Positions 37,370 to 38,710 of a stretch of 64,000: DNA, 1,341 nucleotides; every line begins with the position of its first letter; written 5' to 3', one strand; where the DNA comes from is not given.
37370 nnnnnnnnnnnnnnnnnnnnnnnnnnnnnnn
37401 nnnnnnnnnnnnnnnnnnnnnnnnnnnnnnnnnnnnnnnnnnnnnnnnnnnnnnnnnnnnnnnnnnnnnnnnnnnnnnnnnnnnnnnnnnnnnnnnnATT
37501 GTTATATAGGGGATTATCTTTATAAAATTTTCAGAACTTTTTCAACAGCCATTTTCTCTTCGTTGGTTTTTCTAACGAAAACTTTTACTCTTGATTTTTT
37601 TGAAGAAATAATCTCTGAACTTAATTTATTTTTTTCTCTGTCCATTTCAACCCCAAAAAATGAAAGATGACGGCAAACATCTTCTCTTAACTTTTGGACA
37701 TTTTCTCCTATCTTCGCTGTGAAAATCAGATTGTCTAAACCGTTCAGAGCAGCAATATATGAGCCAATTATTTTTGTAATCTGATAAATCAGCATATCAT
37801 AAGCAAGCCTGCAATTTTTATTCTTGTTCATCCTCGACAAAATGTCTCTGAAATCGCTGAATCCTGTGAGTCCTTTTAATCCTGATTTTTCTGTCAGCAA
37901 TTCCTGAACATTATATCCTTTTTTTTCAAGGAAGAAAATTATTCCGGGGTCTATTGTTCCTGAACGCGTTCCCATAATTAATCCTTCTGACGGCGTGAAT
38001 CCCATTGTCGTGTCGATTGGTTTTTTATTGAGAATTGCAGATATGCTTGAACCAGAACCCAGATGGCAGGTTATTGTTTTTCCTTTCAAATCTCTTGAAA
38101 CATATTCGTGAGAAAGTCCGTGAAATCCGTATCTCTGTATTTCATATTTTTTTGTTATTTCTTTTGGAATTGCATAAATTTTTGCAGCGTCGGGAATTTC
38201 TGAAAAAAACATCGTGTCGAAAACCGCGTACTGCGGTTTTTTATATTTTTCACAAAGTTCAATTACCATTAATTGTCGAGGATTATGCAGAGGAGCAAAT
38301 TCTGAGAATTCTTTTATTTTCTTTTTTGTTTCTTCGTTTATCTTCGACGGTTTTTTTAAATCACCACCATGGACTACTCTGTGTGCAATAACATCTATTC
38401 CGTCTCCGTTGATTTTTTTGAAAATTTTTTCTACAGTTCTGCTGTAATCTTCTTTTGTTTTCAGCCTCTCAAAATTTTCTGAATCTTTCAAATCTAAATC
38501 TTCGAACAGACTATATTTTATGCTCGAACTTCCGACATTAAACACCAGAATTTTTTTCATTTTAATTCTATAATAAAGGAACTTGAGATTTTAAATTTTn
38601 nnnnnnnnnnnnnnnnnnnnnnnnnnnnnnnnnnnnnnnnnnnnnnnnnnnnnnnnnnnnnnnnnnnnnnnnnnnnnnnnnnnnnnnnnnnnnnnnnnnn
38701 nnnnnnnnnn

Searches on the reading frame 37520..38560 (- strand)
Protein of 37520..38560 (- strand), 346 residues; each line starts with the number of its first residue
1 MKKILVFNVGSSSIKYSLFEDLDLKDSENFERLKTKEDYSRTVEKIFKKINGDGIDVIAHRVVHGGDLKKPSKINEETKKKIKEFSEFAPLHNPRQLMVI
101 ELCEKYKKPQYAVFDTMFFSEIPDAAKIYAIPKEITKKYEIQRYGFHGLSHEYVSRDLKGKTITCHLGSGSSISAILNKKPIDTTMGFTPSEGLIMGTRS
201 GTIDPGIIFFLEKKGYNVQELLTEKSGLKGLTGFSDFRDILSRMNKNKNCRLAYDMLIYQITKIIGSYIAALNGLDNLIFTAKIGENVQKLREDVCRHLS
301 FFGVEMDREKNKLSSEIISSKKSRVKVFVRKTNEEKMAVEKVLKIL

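Call 12: search_protein_families(library=pfam, proteins=[window:37520-38560:-])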
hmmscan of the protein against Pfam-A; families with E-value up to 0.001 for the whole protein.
window:37520-38560:- (346 aa): 1 family
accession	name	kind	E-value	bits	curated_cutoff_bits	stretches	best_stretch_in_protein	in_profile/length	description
PF00871.23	Acetate_kinase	-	7.5e-100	334.8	22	1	35-339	56-391/392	Acetokinase family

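Call 13: find_encoding_contigs(protein=window:37520-38560:-, flank=6000, max_places=10)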
Protein window:37520-38560:- (346 aa): 4 contigs read that carry it; 2 places shown.
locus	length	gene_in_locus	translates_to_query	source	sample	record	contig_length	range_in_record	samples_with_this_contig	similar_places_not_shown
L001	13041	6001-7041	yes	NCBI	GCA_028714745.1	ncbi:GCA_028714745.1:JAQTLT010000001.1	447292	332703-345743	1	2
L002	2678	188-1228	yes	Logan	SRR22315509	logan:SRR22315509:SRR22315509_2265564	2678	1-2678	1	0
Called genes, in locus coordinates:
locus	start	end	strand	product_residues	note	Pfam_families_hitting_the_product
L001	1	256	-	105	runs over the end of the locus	-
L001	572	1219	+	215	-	-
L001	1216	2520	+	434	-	-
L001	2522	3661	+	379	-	-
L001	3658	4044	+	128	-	-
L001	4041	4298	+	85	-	-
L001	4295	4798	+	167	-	-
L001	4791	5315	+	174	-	-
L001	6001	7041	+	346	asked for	PF00871:Acetate_kinase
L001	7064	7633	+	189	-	PF06130:PTAC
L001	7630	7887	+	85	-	PF18898:DUF5654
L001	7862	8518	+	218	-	PF00730:HhH-GPD, PF00633:HHH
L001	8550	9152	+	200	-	-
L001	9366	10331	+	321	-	PF05496:RuvB_N (weak), PF00004:AAA, PF13173:AAA_14 (weak), PF13177:DNA_pol3_delta2, PF25361:AAA_lid_RFC1 (weak), PF08542:Rep_fac_C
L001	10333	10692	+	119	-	-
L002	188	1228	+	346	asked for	PF00871:Acetate_kinase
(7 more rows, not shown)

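Call 17: find_homologous_proteins(query=window:37520-38560:-, max_evalue=1e-40)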
Query window:37520-38560:- (346 aa): 7799 proteins with E <= 1e-40 among 8000 candidates; the best 120 are listed.
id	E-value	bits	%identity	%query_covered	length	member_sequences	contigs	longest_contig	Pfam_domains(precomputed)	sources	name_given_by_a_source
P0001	1.8e-223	758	100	100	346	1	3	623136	PF00871.24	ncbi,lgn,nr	ncbi:MAG: acetate/propionate family kinase [Candidatus Nanoarchaeia archaeon]|nr:acetate/propionate 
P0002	1.2e-197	673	87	100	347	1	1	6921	PF00871.24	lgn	-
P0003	4.0e-193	659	85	100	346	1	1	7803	PF00871.24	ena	-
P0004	6.4e-190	648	85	100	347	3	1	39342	PF00871.24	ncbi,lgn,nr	ncbi:MAG: acetate/propionate family kinase [Candidatus Pacearchaeota archaeon]|nr:acetate/propionate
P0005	1.1e-179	614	79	99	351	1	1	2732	PF00871.24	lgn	-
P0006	5.1e-174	596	77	100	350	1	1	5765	PF00871.24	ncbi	-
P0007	1.3e-173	595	77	100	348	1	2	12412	PF00871.24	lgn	-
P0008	5.0e-173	593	77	100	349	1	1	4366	PF00871.24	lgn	-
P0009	7.3e-173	592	76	100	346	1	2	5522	PF00871.24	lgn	-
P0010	3.3e-172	590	77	100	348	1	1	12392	PF00871.24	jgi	jgi:acetate kinase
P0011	4.6e-172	589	75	100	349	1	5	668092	PF00871.24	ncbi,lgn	-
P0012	8.4e-172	589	75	100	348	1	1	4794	PF00871.24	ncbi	-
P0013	1.1e-171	588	75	99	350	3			PF00871.24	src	-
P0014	2.3e-171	587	76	100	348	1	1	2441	PF00871.24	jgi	jgi:acetate kinase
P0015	5.7e-171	586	74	100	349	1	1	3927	PF00871.24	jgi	jgi:acetate kinase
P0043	9.2e-166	569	72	100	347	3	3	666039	PF00871.24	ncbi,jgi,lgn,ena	-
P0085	2.4e-159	548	70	100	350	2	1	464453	PF00871.24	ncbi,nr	ncbi:acetate/propionate family kinase [Candidatus Pacearchaeota archaeon]|nr:acetate/propionate fami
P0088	7.1e-159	546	71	99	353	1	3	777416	PF00871.24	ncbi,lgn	-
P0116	6.1e-155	533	70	100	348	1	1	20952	PF00871.24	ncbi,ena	ncbi:MAG: acetate/propionate family kinase [Nanoarchaeota archaeon]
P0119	1.7e-154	532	68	100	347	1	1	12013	PF00871.24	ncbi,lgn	ncbi:MAG: acetate/propionate family kinase [Candidatus Diapherotrites archaeon]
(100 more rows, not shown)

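Call 18: find_encoding_contigs(protein=P0004, flank=4000, max_places=3)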
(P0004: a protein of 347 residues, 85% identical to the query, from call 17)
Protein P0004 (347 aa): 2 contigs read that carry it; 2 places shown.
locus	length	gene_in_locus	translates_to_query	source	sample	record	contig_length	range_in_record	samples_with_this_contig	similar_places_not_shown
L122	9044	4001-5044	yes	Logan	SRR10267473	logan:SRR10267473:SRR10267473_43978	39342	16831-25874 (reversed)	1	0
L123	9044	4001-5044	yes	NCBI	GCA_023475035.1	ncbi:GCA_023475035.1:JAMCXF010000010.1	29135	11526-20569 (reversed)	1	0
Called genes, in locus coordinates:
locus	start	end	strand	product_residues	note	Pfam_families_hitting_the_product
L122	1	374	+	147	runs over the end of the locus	-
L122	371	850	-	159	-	-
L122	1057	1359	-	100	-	-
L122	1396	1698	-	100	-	-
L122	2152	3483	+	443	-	PF07995:GSDH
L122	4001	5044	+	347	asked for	PF00871:Acetate_kinase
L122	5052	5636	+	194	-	PF06130:PTAC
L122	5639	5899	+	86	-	PF18898:DUF5654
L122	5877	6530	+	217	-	PF00730:HhH-GPD, PF00633:HHH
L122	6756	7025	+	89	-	-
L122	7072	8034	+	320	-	PF05496:RuvB_N (faint), PF13177:DNA_pol3_delta2, PF00004:AAA, PF13173:AAA_14 (weak), PF25361:AAA_lid_RFC1, PF08542:Rep_fac_C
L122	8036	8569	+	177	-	PF01928:CYTH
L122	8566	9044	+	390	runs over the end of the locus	PF03215:Rad17 (faint), PF05496:RuvB_N (weak), PF13173:AAA_14 (faint), PF00004:AAA, PF25361:AAA_lid_RFC1 (weak), PF21960:RCF1-5-like_lid (weak)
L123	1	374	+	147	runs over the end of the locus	-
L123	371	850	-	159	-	-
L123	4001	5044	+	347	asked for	PF00871:Acetate_kinase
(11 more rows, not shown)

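Call 19: find_encoding_contigs(protein=P0002, flank=4000, max_places=3)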
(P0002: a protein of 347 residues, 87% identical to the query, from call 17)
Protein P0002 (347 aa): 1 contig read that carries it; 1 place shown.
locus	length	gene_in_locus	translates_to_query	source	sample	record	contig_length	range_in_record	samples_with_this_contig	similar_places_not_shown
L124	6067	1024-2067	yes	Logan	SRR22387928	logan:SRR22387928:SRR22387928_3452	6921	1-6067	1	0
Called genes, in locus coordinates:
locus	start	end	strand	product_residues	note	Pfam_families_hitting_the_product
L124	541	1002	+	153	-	PF01219:DAGK_prokar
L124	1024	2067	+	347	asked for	PF00871:Acetate_kinase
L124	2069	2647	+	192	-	PF06130:PTAC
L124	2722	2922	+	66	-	PF18898:DUF5654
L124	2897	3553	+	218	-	PF00730:HhH-GPD, PF00633:HHH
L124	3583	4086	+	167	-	PF00857:Isochorismatase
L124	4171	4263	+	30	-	-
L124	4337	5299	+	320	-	PF05496:RuvB_N (weak), PF13177:DNA_pol3_delta2, PF00004:AAA, PF13173:AAA_14 (weak), PF25361:AAA_lid_RFC1 (weak), PF08542:Rep_fac_C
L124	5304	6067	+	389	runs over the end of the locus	PF03215:Rad17 (weak), PF05496:RuvB_N (weak), PF13173:AAA_14 (weak), PF00004:AAA, PF25361:AAA_lid_RFC1 (weak), PF21960:RCF1-5-like_lid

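Call 20: find_encoding_contigs(protein=P0003, flank=4000, max_places=3)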
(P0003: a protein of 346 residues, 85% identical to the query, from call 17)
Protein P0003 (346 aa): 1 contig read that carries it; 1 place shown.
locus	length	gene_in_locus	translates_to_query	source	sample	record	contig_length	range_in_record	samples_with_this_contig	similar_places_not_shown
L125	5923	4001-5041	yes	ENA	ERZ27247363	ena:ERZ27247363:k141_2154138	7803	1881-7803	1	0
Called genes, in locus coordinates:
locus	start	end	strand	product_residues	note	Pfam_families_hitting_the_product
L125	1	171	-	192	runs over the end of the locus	PF13238:AAA_18 (weak), PF13671:AAA_33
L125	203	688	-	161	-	-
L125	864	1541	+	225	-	-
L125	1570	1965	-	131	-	-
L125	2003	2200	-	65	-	-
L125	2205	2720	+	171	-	-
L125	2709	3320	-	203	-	-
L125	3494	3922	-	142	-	-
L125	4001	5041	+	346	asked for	PF00871:Acetate_kinase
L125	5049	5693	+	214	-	PF06130:PTAC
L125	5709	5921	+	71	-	?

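Call 39: find_encoding_contigs(protein=P0011, flank=10000, max_places=2)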
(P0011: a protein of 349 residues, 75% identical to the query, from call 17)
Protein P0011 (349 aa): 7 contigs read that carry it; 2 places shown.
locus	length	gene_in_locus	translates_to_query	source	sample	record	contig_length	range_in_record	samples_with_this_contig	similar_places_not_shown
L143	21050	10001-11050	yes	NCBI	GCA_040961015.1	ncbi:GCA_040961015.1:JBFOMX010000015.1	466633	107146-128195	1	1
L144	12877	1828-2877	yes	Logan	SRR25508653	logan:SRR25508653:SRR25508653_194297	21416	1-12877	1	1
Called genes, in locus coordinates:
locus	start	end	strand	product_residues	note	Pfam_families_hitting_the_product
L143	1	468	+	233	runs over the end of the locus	PF00696:AA_kinase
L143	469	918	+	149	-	PF01876:RNase_P_p30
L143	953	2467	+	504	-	PF01409:tRNA-synt_2d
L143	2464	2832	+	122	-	PF01243:PNPOx_N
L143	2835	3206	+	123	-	-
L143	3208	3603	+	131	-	PF11969:DcpS_C, PF01230:HIT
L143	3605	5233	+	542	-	PF03483:B3_4 (weak), PF03484:B5, PF17759:tRNA_synthFbeta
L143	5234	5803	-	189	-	PF13671:AAA_33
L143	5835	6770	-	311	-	-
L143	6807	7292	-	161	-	-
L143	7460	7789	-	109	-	-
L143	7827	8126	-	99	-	-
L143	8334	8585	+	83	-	PF03144:GTP_EFTU_D2 (weak)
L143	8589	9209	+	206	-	-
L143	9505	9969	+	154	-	PF01219:DAGK_prokar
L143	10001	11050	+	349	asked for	PF00871:Acetate_kinase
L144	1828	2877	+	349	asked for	PF00871:Acetate_kinase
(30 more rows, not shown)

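Call 40: find_encoding_contigs(protein=P0043, flank=10000, max_places=2)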
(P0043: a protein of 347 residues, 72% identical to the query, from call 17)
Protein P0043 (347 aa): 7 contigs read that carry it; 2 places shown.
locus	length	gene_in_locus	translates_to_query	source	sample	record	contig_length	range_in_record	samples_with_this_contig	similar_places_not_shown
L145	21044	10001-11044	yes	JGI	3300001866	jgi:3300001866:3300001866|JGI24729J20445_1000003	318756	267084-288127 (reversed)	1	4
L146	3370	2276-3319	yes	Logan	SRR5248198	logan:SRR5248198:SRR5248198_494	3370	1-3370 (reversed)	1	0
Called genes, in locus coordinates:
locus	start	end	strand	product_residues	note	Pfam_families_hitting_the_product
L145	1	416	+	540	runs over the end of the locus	PF03483:B3_4 (weak), PF03484:B5, PF17759:tRNA_synthFbeta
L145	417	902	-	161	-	-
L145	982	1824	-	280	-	PF04072:LCM (weak)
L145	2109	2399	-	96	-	-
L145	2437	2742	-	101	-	-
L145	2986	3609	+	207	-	-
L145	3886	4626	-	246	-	PF02535:Zip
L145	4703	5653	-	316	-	-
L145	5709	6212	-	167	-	PF12802:MarR_2 (weak), PF24034:DUF7343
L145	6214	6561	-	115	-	PF02579:Nitro_FeMo-Co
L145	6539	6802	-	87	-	-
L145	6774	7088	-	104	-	PF02001:DUF134, PF08281:Sigma70_r4_2 (weak)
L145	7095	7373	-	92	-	PF14358:DUF4405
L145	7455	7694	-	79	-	PF17253:DUF5320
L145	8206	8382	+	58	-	-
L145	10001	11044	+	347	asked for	PF00871:Acetate_kinase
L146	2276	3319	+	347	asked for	PF00871:Acetate_kinase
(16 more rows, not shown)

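Call 41: find_encoding_contigs(protein=P0085, flank=10000, max_places=2)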
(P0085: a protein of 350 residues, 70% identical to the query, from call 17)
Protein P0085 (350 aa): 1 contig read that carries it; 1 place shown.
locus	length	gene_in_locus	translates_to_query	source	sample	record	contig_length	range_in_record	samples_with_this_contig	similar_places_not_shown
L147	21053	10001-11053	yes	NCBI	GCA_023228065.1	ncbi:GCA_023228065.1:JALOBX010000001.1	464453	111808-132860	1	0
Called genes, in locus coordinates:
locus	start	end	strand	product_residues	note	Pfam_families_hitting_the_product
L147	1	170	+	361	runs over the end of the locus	PF00091:Tubulin, PF12327:FtsZ_C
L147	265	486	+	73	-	-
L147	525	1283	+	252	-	-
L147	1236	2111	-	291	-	PF13610:DDE_Tnp_IS240, PF13683:rve_3 (weak)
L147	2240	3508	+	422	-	PF01637:ATPase_2 (weak)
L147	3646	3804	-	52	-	-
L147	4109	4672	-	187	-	PF14512:TM1586_NiRdase, PF00881:Nitroreductase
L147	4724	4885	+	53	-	-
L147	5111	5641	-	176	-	PF21800:KH_KRR1_2nd, PF22891:KH_PNO1_2nd, PF00013:KH_1 (weak)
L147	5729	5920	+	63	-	-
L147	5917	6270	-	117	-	PF01176:eIF-1a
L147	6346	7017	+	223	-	-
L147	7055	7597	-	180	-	PF01269:Fibrillarin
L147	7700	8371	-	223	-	PF01798:Nop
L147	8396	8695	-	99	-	-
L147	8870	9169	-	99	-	PF04242:DUF424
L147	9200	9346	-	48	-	PF18930:DUF5679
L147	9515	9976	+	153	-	PF01219:DAGK_prokar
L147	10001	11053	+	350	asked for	PF00871:Acetate_kinase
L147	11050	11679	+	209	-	PF06130:PTAC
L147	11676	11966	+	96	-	PF18898:DUF5654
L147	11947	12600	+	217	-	PF00730:HhH-GPD, PF00633:HHH (weak)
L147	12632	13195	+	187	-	PF00857:Isochorismatase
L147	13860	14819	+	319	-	PF05496:RuvB_N (weak), PF00004:AAA, PF13173:AAA_14 (weak), PF13177:DNA_pol3_delta2 (weak), PF25361:AAA_lid_RFC1, PF08542:Rep_fac_C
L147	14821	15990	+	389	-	PF03215:Rad17 (weak), PF05496:RuvB_N, PF13173:AAA_14 (weak), PF13401:AAA_22 (faint), PF00004:AAA, PF07728:AAA_5 (weak), PF25361:AAA_lid_RFC1 (weak), PF21960:RCF1-5-like_lid (weak)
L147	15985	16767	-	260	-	PF25133:TYW2_N_2, PF02475:TRM5-TYW2_MTfase, PF13847:Methyltransf_31 (weak)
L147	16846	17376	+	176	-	-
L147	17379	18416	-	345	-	PF00752:XPG_N, PF00867:XPG_I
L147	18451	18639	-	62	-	-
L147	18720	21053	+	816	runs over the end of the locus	PF03104:DNA_pol_B_exo1, PF10108:DNA_pol_B_exo2, PF00136:DNA_pol_B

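Call 42: find_encoding_contigs(protein=P0088, flank=10000, max_places=2)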
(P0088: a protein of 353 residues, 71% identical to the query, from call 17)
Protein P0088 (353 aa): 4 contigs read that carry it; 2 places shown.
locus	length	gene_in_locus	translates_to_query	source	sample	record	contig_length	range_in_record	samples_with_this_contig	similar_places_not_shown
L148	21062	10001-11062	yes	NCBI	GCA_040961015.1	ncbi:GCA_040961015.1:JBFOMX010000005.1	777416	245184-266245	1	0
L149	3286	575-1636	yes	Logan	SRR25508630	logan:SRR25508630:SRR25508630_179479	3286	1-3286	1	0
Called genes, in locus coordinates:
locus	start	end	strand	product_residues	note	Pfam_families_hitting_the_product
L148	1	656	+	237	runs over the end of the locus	-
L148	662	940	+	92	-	PF04010:DUF357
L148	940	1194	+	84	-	-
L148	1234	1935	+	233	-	PF00696:AA_kinase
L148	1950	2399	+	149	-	PF01876:RNase_P_p30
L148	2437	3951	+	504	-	PF01409:tRNA-synt_2d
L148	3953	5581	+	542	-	PF18262:PhetRS_B1 (faint), PF03483:B3_4, PF03484:B5, PF17759:tRNA_synthFbeta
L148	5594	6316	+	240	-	-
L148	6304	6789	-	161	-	-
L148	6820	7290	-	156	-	PF09900:DUF2127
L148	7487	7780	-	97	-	-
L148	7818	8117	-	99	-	-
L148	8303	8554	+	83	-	PF03144:GTP_EFTU_D2 (weak)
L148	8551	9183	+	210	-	-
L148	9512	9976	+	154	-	PF01219:DAGK_prokar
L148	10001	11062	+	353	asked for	PF00871:Acetate_kinase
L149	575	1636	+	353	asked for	PF00871:Acetate_kinase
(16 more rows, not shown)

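Call 58: find_encoding_contigs(protein=P0119, flank=10000, max_places=2)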
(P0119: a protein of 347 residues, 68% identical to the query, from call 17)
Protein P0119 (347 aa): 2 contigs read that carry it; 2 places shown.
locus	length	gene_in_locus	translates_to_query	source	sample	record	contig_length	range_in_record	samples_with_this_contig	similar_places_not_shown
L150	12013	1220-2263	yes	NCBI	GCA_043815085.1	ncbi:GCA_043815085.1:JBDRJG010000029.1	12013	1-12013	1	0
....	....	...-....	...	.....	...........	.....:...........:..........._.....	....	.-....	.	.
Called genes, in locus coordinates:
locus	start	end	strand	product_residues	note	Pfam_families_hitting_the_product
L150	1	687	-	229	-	?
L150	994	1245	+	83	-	PF09834:DUF2061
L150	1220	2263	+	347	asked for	PF00871:Acetate_kinase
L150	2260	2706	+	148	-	PF00583:Acetyltransf_1, PF13508:Acetyltransf_7 (faint)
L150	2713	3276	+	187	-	PF06130:PTAC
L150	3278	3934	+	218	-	PF00730:HhH-GPD, PF00633:HHH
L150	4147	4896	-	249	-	-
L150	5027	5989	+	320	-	PF05496:RuvB_N (faint), PF13177:DNA_pol3_delta2, PF00004:AAA, PF13173:AAA_14 (weak), PF25361:AAA_lid_RFC1 (weak), PF08542:Rep_fac_C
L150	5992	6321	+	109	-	-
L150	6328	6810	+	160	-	PF00293:NUDIX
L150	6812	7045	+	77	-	-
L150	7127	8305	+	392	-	PF03215:Rad17 (weak), PF05496:RuvB_N, PF20720:nSTAND3 (weak), PF13401:AAA_22 (faint), PF00004:AAA, PF13173:AAA_14 (weak), PF21960:RCF1-5-like_lid (weak)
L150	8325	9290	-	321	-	-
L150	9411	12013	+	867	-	PF14890:Intein_splicing, PF14528:LAGLIDADG_3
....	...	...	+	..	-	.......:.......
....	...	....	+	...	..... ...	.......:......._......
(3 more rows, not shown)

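Call 59: find_encoding_contigs(protein=P0116, flank=10000, max_places=2)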
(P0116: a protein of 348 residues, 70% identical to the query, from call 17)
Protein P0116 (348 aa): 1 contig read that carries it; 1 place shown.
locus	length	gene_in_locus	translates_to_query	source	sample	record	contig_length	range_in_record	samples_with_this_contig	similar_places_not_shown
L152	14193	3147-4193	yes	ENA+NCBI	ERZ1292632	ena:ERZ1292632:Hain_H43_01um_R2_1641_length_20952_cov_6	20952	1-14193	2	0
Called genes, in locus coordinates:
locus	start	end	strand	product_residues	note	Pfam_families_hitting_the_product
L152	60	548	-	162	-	-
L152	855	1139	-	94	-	-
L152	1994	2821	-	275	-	-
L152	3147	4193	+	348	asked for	PF00871:Acetate_kinase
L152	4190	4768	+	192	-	PF06130:PTAC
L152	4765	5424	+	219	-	PF00730:HhH-GPD, PF00633:HHH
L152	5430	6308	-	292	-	-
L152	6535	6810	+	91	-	-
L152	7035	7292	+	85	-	-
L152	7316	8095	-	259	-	PF01925:TauE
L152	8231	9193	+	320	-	PF05496:RuvB_N (weak), PF13177:DNA_pol3_delta2, PF00004:AAA, PF13173:AAA_14 (weak), PF25361:AAA_lid_RFC1, PF08542:Rep_fac_C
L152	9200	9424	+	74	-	-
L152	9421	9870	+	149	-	PF00293:NUDIX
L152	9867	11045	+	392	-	PF03215:Rad17, PF05496:RuvB_N, PF20720:nSTAND3 (faint), PF13401:AAA_22 (faint), PF00004:AAA, PF13173:AAA_14 (weak), PF21960:RCF1-5-like_lid (weak)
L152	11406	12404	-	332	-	-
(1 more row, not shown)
